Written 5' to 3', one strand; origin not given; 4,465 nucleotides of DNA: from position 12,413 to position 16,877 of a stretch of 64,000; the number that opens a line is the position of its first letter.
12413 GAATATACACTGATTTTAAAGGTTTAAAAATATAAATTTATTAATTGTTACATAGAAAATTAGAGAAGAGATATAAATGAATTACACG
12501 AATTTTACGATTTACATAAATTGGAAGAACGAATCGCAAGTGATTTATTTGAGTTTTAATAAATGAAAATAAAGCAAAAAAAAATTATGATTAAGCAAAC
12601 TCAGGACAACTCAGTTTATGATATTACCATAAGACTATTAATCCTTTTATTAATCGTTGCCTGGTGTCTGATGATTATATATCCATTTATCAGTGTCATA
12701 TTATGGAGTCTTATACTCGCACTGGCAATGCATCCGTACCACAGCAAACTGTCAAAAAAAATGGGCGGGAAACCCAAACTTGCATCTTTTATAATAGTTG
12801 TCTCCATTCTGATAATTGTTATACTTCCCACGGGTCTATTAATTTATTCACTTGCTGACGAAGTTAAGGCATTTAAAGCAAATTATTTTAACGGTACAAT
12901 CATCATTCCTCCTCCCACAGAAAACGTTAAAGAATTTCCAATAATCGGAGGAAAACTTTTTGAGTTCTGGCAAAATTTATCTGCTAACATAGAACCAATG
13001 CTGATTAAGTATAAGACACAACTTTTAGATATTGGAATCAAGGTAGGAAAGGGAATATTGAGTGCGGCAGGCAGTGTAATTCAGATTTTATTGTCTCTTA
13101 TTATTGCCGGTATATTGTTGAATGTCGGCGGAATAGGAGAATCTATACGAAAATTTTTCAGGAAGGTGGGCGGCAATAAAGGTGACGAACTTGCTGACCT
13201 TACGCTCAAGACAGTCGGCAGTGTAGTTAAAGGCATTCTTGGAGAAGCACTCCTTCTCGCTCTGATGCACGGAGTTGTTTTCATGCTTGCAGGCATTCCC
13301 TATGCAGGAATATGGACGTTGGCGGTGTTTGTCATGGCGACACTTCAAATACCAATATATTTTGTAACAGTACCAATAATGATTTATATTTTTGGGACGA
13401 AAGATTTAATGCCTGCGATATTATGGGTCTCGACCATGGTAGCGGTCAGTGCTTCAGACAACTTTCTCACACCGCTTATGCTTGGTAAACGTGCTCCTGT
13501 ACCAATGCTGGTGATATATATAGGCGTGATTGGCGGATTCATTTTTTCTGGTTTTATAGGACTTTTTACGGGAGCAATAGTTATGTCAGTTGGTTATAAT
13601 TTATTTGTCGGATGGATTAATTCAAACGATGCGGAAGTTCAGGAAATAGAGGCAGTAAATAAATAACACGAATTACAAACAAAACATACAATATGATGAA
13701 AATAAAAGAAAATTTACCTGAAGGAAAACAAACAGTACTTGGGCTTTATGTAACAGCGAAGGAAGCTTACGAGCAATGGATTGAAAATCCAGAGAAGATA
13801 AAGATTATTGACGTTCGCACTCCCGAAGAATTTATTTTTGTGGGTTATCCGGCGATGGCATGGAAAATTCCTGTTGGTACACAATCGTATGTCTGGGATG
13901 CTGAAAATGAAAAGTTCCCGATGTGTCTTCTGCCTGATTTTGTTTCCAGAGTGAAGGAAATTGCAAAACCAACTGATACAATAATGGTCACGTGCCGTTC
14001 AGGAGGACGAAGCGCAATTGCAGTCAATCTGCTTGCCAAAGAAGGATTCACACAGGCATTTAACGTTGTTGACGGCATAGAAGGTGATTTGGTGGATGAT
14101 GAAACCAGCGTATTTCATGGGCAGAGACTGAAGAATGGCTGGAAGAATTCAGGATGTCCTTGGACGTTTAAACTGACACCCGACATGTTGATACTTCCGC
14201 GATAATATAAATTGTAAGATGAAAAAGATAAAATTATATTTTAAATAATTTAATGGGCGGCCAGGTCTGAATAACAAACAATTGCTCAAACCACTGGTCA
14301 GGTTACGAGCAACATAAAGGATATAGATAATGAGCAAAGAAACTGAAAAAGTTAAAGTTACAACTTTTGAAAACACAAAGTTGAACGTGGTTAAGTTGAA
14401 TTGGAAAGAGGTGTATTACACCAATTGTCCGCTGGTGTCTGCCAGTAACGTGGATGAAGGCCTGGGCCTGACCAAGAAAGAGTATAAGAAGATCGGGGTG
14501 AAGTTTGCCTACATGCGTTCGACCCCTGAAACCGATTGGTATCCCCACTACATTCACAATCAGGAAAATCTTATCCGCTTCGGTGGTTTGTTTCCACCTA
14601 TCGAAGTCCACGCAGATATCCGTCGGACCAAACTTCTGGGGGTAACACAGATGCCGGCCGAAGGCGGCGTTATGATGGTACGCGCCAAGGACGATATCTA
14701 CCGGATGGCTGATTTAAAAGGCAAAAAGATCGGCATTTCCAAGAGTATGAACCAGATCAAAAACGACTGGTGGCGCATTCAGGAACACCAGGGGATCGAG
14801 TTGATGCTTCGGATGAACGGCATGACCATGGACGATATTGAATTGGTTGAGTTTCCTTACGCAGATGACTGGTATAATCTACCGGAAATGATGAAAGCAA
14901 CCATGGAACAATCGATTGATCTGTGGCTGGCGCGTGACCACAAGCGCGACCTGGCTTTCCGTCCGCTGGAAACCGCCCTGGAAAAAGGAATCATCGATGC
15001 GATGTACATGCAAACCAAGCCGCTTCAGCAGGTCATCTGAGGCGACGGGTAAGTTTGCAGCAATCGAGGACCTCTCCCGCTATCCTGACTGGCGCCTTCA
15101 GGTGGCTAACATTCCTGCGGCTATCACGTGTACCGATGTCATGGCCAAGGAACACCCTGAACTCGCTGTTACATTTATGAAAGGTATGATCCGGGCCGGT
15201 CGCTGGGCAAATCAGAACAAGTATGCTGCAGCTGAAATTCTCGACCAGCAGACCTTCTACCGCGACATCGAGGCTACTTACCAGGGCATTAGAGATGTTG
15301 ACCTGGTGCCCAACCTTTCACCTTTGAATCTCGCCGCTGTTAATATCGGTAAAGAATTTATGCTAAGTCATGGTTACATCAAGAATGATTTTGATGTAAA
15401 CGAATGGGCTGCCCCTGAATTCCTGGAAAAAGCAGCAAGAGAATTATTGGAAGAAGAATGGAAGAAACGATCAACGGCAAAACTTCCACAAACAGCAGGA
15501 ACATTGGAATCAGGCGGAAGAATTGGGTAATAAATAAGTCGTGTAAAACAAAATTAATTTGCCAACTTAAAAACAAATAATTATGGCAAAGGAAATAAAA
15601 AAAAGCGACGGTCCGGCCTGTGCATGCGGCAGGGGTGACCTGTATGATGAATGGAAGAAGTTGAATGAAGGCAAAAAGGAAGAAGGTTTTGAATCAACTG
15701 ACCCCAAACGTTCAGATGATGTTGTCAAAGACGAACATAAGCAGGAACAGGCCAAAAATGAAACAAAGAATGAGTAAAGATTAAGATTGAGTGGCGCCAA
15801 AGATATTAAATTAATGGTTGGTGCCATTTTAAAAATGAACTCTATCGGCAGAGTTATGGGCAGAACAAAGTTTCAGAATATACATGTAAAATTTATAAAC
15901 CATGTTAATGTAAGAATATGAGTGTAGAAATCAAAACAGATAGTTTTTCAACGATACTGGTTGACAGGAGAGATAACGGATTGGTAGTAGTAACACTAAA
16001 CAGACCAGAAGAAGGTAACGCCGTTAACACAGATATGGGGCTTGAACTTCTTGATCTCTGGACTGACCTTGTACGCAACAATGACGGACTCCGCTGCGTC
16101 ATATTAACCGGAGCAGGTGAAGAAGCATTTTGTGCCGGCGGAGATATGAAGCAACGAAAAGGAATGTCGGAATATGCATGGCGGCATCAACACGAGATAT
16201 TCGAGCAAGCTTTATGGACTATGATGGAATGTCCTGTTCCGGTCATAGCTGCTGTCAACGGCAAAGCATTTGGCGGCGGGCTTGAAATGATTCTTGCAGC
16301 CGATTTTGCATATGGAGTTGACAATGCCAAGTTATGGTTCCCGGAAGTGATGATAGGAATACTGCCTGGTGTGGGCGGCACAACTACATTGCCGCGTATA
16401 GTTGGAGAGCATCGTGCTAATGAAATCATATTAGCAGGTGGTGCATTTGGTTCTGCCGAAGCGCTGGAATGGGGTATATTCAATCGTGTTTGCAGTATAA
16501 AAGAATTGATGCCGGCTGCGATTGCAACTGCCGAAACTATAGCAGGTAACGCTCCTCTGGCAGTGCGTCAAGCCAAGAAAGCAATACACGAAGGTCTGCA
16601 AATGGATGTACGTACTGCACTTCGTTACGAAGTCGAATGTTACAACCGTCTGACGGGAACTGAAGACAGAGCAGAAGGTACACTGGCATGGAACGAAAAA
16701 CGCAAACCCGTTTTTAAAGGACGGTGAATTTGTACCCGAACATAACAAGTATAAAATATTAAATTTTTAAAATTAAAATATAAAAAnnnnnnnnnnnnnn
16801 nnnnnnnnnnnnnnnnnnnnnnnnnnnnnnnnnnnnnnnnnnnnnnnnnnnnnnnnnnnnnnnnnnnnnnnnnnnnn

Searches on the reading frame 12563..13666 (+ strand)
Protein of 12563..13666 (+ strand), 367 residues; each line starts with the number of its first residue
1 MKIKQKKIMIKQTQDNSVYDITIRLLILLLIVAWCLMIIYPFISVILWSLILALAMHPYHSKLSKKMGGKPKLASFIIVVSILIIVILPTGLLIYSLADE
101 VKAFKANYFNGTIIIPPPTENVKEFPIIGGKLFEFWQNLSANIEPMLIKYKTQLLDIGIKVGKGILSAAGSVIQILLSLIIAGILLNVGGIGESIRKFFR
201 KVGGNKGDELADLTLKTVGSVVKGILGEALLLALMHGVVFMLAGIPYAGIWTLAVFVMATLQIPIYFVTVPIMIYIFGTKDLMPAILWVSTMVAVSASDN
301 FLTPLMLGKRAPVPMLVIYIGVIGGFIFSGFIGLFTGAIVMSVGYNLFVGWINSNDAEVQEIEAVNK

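Call 48: search_protein_families(library=pfam, proteins=[window:12563-13666:+], max_evalue=0.001)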
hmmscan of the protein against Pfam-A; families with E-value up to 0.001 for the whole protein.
window:12563-13666:+ (367 aa): 1 family
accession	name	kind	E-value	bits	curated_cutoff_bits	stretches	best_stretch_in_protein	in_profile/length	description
PF01594.21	AI-2E_transport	-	2.7e-24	86.4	34.3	1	25-346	4-321/327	AI-2E family transporter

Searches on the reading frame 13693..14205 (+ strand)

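Call 48: search_protein_families(library=pfam, proteins=[window:13693-14205:+], max_evalue=0.001)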
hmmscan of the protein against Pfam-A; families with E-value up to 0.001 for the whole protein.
window:13693-14205:+ (170 aa): 1 family
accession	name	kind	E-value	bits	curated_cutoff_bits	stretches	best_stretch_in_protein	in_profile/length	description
PF00581.25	Rhodanese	-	1.6e-09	38.6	22.2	1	26-130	5-97/102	Rhodanese-like domain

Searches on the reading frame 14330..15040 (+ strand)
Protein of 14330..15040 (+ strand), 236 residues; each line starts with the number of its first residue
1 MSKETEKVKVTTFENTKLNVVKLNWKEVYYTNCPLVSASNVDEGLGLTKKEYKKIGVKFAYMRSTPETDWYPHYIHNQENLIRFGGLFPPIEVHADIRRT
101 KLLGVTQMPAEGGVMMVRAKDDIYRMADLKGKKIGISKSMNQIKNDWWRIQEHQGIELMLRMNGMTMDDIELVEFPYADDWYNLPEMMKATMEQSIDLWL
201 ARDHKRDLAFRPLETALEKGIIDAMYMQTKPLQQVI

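Call 48: search_protein_families(library=pfam, proteins=[window:14330-15040:+], max_evalue=0.001)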
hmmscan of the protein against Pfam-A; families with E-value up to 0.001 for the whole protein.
window:14330-15040:+ (236 aa): 1 family
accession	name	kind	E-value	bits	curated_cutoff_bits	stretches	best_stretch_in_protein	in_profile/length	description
PF09084.16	NMT1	-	0.00027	21.4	20.5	1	114-178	76-130/216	NMT1/THI5 like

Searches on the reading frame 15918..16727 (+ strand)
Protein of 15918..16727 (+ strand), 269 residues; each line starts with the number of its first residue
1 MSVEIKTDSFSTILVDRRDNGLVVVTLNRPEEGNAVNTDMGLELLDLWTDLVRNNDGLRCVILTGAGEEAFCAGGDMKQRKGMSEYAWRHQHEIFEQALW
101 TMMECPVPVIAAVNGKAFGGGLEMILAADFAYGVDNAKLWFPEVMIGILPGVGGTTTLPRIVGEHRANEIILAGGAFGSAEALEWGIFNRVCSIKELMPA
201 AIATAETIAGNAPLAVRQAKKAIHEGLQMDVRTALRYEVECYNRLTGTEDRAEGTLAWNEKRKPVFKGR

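Call 48: search_protein_families(library=pfam, proteins=[window:15918-16727:+], max_evalue=0.001)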
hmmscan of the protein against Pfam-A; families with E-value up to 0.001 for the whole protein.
window:15918-16727:+ (269 aa): 2 families
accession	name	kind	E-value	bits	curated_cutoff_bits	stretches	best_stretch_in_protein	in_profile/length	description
PF00378.25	ECH_1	-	3.4e-62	210.5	27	1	18-268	2-250/251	Enoyl-CoA hydratase/isomerase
PF16113.10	ECH_2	-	2.3e-32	113.2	27.2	1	24-193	3-173/335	Enoyl-CoA hydratase/isomerase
